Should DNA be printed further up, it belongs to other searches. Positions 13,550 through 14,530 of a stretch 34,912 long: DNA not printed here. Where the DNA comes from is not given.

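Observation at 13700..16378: Orphan Csa3-like CARF-wHTH regulator divergently paired with a tandem classic-AAA+ ATPase and two coupled micro-ORFs: candidate ligand-controlled defence module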

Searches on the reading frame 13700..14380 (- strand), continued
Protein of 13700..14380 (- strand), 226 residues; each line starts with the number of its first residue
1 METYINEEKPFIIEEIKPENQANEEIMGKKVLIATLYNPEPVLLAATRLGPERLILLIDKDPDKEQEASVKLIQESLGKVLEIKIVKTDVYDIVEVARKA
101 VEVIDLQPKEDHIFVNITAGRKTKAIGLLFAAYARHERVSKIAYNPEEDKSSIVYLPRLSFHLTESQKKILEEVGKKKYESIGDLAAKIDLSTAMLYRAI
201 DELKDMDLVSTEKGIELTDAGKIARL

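Call 70: search_protein_families(library=ncbifam, proteins=[L034:7651-8460:+, L034:9786-11723:+, L034:11729-12982:+, L034:13123-13842:+, L034:13839-14630:+], max_evalue=0.001)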
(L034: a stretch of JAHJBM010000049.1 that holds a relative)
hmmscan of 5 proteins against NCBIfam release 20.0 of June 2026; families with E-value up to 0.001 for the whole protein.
L034:7651-8460:+ (269 aa): 1 family
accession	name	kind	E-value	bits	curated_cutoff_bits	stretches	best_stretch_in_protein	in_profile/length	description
TIGR01877.1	cas_cas6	equivalog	1.2e-06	29.1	58.65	1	46-263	3-200/200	CRISPR-associated endoribonuclease Cas6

L034:9786-11723:+ (645 aa): 0 families

L034:11729-12982:+ (417 aa): 3 families
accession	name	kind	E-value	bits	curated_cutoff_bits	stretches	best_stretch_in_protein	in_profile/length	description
TIGR01595.1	cas_CT1132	subfamily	2.7e-11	43.5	125.8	1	21-121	11-118/268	CRISPR-associated protein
TIGR02590.1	cas_Csh2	exception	6.8e-08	32.3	171.55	0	216-340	117-225/286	type I-B CRISPR-associated protein Cas7/Csh2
TIGR02589.1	cas_Csd2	exception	0.00038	19.9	182.25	0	20-119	7-120/284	type I-C CRISPR-associated protein Cas7/Csd2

L034:13123-13842:+ (239 aa): 1 family
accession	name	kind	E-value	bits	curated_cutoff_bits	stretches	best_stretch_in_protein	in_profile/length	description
TIGR02592.1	cas_Cas5h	exception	7.2e-22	78.3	97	1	15-211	47-234/241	type I-B CRISPR-associated protein Cas5b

L034:13839-14630:+ (264 aa): 1 family
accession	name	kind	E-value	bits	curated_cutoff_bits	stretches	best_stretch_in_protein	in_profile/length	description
TIGR01596.1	cas3_HD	equivalog_domain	2e-23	83.4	43.45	1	40-264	1-175/178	CRISPR-associated endonuclease Cas3''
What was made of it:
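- Closest known: Csa3a/Csa3b of Sulfolobales. Same: A few orthologues sit beside type I cas genes (call 70).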

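Call 71: predict_structure(alignment_id=A2)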
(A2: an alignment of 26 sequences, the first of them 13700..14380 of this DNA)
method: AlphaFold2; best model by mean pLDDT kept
length: 226 residues; sequences in the alignment: 26
mean_pLDDT: 82.4   pTM: 0.73
mean pLDDT of the five models: 82.4, 81.0, 81.0, 80.9, 80.7
residues with pLDDT >= 90: 107; 70-90: 86; 50-70: 8; < 50: 25
segments of 3 or more residues with pLDDT < 50: 1-25
pLDDT, mean of each block of 10 residues (from residue 1): 35 34 58 92 88 94 94 93 90 88 93 85 85 87 82 77 86 88 91 94 92 88 85
secondary structure, 60 per line:
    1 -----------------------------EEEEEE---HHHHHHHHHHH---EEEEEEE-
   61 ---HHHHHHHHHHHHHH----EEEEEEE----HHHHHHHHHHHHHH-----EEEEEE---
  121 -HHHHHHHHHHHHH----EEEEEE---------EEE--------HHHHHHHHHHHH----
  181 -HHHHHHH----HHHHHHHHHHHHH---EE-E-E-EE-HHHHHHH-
elements in order: E30-35 H39-49 E53-59 H64-77 E82-88 H93-106 E112-117 H122-134 E139-144 E154-156 H165-176 H182-188 H193-205 H219-225

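Call 74: fold_search(model_id=the predicted structure, library=pdb)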
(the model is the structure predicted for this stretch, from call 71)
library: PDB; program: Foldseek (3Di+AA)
matches with E <= 10: 1839; with E <= 0.001: 48
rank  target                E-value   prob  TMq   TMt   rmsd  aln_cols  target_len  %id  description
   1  2wte_B                8.2e-11  1.00  0.51  0.55  12.0       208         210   16  The structure of the CRISPR-associated protein, Csa3, from Sulfolobus solfataricus at 1.8 angstrom resolution. (released 2010-09-22)
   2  6wxq_A                1.4e-10  1.00  0.51  0.55  12.1       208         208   16  Crystal structure of CRISPR-associated transcription factor Csa3 complexed with cA4 (released 2021-11-17)
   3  2wte_A                1.7e-10  1.00  0.51  0.54  12.7       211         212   16  The structure of the CRISPR-associated protein, Csa3, from Sulfolobus solfataricus at 1.8 angstrom resolution. (released 2010-09-22)
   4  6w11_B                2.3e-08  1.00  0.51  0.57  12.0       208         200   15  The structure of Sulfolobus solfataricus Csa3 in complex with cyclic tetraadenylate (cA4) (released 2021-03-10)
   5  7bdv_B                1.4e-07  1.00  0.46  0.31  20.4       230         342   18  Structure of Can2 from Sulfobacillus thermosulfidooxidans in complex with cyclic tetra-adenylate (cA4) (released 2021-03-03)
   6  7pq3_AAA              1.9e-07  1.00  0.50  0.44   5.9       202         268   14  Crystal Structure of the Ring Nuclease 0811 from Sulfolobus islandicus (Sis0811) in complex with its post-catalytic  (released 2021-11-24)
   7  8bao_B                2.8e-07  1.00  0.46  0.29  18.6       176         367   19  Dysgonamonadaceae bacterium CRISPR ancillary nuclease 2 (released 2022-11-30)
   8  7bdv_D                3.5e-07  1.00  0.47  0.32  21.0       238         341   17  Structure of Can2 from Sulfobacillus thermosulfidooxidans in complex with cyclic tetra-adenylate (cA4) (released 2021-03-03)
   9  7pq2_AAA              3.7e-07  1.00  0.57  0.48   4.2       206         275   15  Crystal Structure of the Ring Nuclease 0811 from Sulfolobus islandicus (Sis0811) in its apo form (released 2021-11-24)
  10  3qyf_A                5.1e-07  1.00  0.58  0.50   7.2       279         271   13  Crystal structure of the CRISPR-associated protein SSO1393 from Sulfolobus solfataricus (released 2011-03-23)
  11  8bao_A                1.9e-06  1.00  0.46  0.29  19.1       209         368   18  Dysgonamonadaceae bacterium CRISPR ancillary nuclease 2 (released 2022-11-30)
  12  3qyf_B                2.2e-06  1.00  0.59  0.50   7.2       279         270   13  Crystal structure of the CRISPR-associated protein SSO1393 from Sulfolobus solfataricus (released 2011-03-23)
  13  7bdv_A                3.1e-06  1.00  0.47  0.31  21.0       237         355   18  Structure of Can2 from Sulfobacillus thermosulfidooxidans in complex with cyclic tetra-adenylate (cA4) (released 2021-03-03)
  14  7bdv_C                3.7e-06  1.00  0.45  0.31  20.7       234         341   16  Structure of Can2 from Sulfobacillus thermosulfidooxidans in complex with cyclic tetra-adenylate (cA4) (released 2021-03-03)
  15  8jbb_A                5.1e-06  1.00  0.49  0.25   6.6       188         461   20  Crystal Structure of the Csm6 from Thermus thermophilus HB8 in complex with A2>p (released 2023-12-13)
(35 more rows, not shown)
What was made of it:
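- On Csa3 / CARF3 (CARF-wHTH transcription factors): The Foldseek alignment covers 208 columns of 2WTE (call 74).
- Checked: The AlphaFold model (pLDDT 82) has S. solfataricus Csa3 (2WTE, 6WXQ, 6W11) as its best PDB matches, followed by other CARF proteins (calls 71, 74).
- Tried and rejected: This was resolved by structure prediction plus Foldseek (calls 71, 74).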

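Call 90: search_protein_families(library=phrogs, proteins=[window:13700-14380:-], max_evalue=0.001)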
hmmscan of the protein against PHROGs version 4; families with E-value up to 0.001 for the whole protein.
window:13700-14380:- (226 aa): 0 families

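Call 96: search_protein_families(library=padloc, proteins=[L028:7676-10342:+, L023:8205-9386:+, L067:2405-3244:+, L027:4559-5890:+, L013:5598-6188:+, L025:9905-10747:+, L015:8666-10087:+, L021:7662-8549:+, L039:7591-8631:+, L016:912-1559:-], max_evalue=0.00001)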
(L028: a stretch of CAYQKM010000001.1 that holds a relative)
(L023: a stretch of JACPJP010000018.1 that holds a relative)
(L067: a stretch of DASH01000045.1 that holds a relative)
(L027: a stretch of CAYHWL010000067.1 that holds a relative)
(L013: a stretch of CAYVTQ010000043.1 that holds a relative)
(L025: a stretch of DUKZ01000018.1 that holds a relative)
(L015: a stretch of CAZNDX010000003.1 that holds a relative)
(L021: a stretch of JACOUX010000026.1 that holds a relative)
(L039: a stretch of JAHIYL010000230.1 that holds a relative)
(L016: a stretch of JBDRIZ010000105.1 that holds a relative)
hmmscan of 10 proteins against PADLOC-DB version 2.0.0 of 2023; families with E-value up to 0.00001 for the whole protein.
L028:7676-10342:+ (888 aa): 34 families (the best 25 are shown)
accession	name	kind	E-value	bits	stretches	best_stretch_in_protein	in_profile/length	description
PDLC03802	RTasHel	-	3e-42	143.3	2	9-366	5-333/675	DRT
PDLC00117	GajB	-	6.8e-41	138.4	1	9-601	13-584/604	UrvD helicase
PDLC00114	GajB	-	6.3e-36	122.1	1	7-374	5-378/635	UrvD helicase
PDLC00127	GajB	-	6.4e-33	112.1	1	7-606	6-581/594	UrvD helicase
PDLC00132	GajB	-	1.4e-32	111.1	1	10-391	4-395/625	UrvD helicase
PDLC00103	GajB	-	6.8e-29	99.2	1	9-612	16-597/612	UrvD helicase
PDLC00119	GajB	-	9e-28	95.5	1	14-610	9-562/565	UrvD helicase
PDLC00130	GajB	-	1.5e-27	94.1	1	9-297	3-292/589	UrvD helicase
PDLC00104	GajB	-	4.4e-27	93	2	9-371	3-319/574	UrvD helicase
PDLC00129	GajB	-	1e-25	88.4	1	21-597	25-579/594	UrvD helicase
PDLC00112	GajB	-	2.7e-25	87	2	218-288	211-288/581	UrvD helicase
PDLC00123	GajB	-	7.7e-25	85.5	2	217-600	175-515/540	UrvD helicase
PDLC00122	GajB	-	4.4e-23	80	2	217-605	161-488/502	UrvD helicase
PDLC00107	GajB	-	4e-20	70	2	16-443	22-442/587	UrvD helicase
PDLC00136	GajB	-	8.9e-20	69.1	1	217-284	205-278/570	UrvD helicase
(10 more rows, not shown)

L023:8205-9386:+ (393 aa): 6 families
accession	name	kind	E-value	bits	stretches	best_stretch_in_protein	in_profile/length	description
PDLC00943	Cas4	-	1.5e-13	49.1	1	105-249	38-179/180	CRISPR-associated protein Cas4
PDLC01250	Cas4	-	1.7e-11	42.7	1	129-249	57-168/168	"CAS-I,CAS-II,CAS-III,CAS-IV,CAS-V,CAS-VI; acquisition_associated"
PDLC00944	Cas4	-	4.4e-10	38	1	121-249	53-177/177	Cas4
PDLC01447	Cas4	-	7.6e-10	37.5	1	6-250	6-159/161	"CAS-I,CAS-II,CAS-III,CAS-IV,CAS-V,CAS-VI; acquisition_associated"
PDLC01611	Cas4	-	1.7e-07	29.7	1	125-248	47-156/158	"CAS-I,CAS-II,CAS-III,CAS-IV,CAS-V,CAS-VI; acquisition_associated"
PDLC02410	Aga_Cas4-like_Nuc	-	3.9e-06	24.9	1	129-250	129-252/255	Class II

L067:2405-3244:+ (279 aa): 2 families
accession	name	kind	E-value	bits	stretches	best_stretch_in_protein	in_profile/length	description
PDLC04920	PDC-S13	-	6.3e-116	384.7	1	1-275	1-277/286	-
PDLC04841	PDC-S04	-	1.4e-14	52.5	1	2-107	2-112/292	-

L027:4559-5890:+ (443 aa): 4 families
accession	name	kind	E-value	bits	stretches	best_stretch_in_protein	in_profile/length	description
PDLC02394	pAgo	-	2e-16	57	1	16-303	51-364/1121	-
PDLC02402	Aga_SIR2-PNTD1-PNTD2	-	2.3e-16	57.1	1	173-339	361-536/876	Class I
PDLC02418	Aga_SIR2-Kinase-PNTD1-PNTD2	-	8.8e-14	48.6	1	216-339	282-414/756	Class I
PDLC01850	CARF3--CARF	-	4.6e-06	24.7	0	324-435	86-196/209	-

L013:5598-6188:+ (196 aa): 9 families
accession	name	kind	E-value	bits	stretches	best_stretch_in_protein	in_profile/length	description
PDLC04368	PDC-M05A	-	1.7e-17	61.9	1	7-191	10-183/201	-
PDLC04903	PDC-S09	-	6.9e-12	43.6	1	114-194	25-107/108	-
PDLC04369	PDC-M05A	-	2e-09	35.3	1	5-189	8-177/201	-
PDLC04902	PDC-S09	-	6.7e-09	34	1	112-146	18-52/97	-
PDLC04370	PDC-M05A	-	1.2e-08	33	1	6-186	11-177/194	-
PDLC04904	PDC-S09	-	4.5e-08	31.2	1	111-144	21-54/104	-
PDLC04372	PDC-M05A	-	1.4e-07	29.9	1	34-191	7-152/167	-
PDLC04906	PDC-S09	-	2.9e-07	28.8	1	114-146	23-55/98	-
PDLC04907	PDC-S09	-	7.6e-07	27.2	1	97-147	10-59/114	-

L025:9905-10747:+ (280 aa): 4 families
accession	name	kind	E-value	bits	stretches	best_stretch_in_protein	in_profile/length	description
PDLC04919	PDC-S13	-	1.2e-114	380.3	1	1-275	1-277/281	-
PDLC03083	Specificity_I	-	1.7e-46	156.7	1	18-267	12-269/717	Type I specificity subunit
PDLC04871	PDC-S05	-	2.3e-28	97.3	1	2-126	3-128/468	-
PDLC04918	PDC-S13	-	3.7e-19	67.7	2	11-76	10-77/214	-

L015:8666-10087:+ (473 aa): 0 families

L021:7662-8549:+ (295 aa): 4 families
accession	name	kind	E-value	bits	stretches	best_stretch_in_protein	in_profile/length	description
PDLC04869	PDC-S05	-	2.6e-125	415.7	1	4-291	9-301/306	-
PDLC04856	PDC-S05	-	8.8e-59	196.2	1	1-158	1-161/177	-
PDLC04879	PDC-S05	-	5.6e-55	184.8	1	122-289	114-283/285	-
PDLC04849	PDC-S05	-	2.2e-37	126.5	1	6-155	4-150/183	-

L039:7591-8631:+ (346 aa): 28 families (the best 25 are shown)
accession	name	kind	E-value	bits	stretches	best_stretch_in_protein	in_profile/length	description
PDLC04795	PDC-S02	-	9e-131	434.3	1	4-334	16-349/357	-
PDLC04831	PDC-S02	-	1e-117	391.5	1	1-316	1-319/346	-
PDLC04810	PDC-S02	-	1.4e-101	338.3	1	12-328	11-343/355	-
PDLC04807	PDC-S02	-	6.7e-98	326.1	1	4-330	4-340/351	-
PDLC04822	PDC-S02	-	2.6e-97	324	1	7-296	6-293/294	-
PDLC04803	PDC-S02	-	5.6e-94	312.8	1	76-334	7-263/269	-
PDLC04813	PDC-S02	-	7.4e-69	229.1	1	171-336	4-169/175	-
PDLC04801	PDC-S02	-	3.3e-63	211.3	1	8-178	8-179/205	-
PDLC04826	PDC-S02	-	1.1e-55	186.6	1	17-215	17-217/222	-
PDLC04827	PDC-S02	-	5.8e-49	164.8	1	8-228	6-232/234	-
PDLC04820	PDC-S02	-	1.5e-46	157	1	15-318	28-309/332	-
PDLC04798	PDC-S02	-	1e-37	128.4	1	175-316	51-192/222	-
PDLC04794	PDC-S02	-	4.2e-36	121.9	1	13-108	3-98/108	-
PDLC04821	PDC-S02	-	4.6e-36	121.9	1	9-128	8-127/133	-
PDLC01464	PD_DExK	-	1.2e-35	120.6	2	128-248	18-126/126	"CAS-I,CAS-II,CAS-III,CAS-IV,CAS-V,CAS-VI; associated"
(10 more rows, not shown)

L016:912-1559:- (215 aa): 33 families (the best 25 are shown)
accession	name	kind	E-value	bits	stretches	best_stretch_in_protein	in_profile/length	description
PDLC00290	PtuA1|PtuA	-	1e-10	39.6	1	1-57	1-56/414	AAA ATPase domain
PDLC03859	LmuB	-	1e-09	36.2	1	1-88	3-81/611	-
PDLC04213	HEC-02A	-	1.5e-09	35.8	1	1-51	1-51/337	-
PDLC02736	PbeC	-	2.1e-09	34.5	1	1-61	1-66/685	PbeC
PDLC00278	PtuA1|PtuA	-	3.5e-09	34.5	1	1-41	1-41/436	AAA ATPase domain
PDLC02726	PbeC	-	9.3e-09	32.3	0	2-70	2-65/637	PbeC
PDLC02729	PbeC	-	1.1e-08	32.1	0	128-185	573-630/668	PbeC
PDLC02730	PbeC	-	1.4e-08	32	1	1-51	1-56/651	PbeC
PDLC04135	mad3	-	2.3e-08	32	1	2-58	1-57/374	mads_3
PDLC00271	PtuA1|PtuA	-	2.6e-08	31.8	1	1-72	1-72/421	AAA ATPase domain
PDLC00310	PtuA1|PtuA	-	3.3e-08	31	1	1-42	1-42/443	AAA ATPase domain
PDLC00311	PtuA1|PtuA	-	7.2e-08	29.8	1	1-40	1-40/455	AAA ATPase domain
PDLC00298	PtuA1|PtuA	-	8.3e-08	29.7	1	1-41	1-41/423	AAA ATPase domain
PDLC00090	GajA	-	1.4e-07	28.7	1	1-53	1-53/659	AAA ATPase domain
PDLC02714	PbeC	-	1.4e-07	28.7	1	1-49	1-54/651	PbeC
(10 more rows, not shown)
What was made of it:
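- Recurrent neighbours match PADLOC PDC-S13 (6e-116), PDC-S05 (3e-125), PDC-S02 (9e-131), GajB-like and Cas4-like families (call 96). Neighbours are overwhelmingly defence-type genes (call 96).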
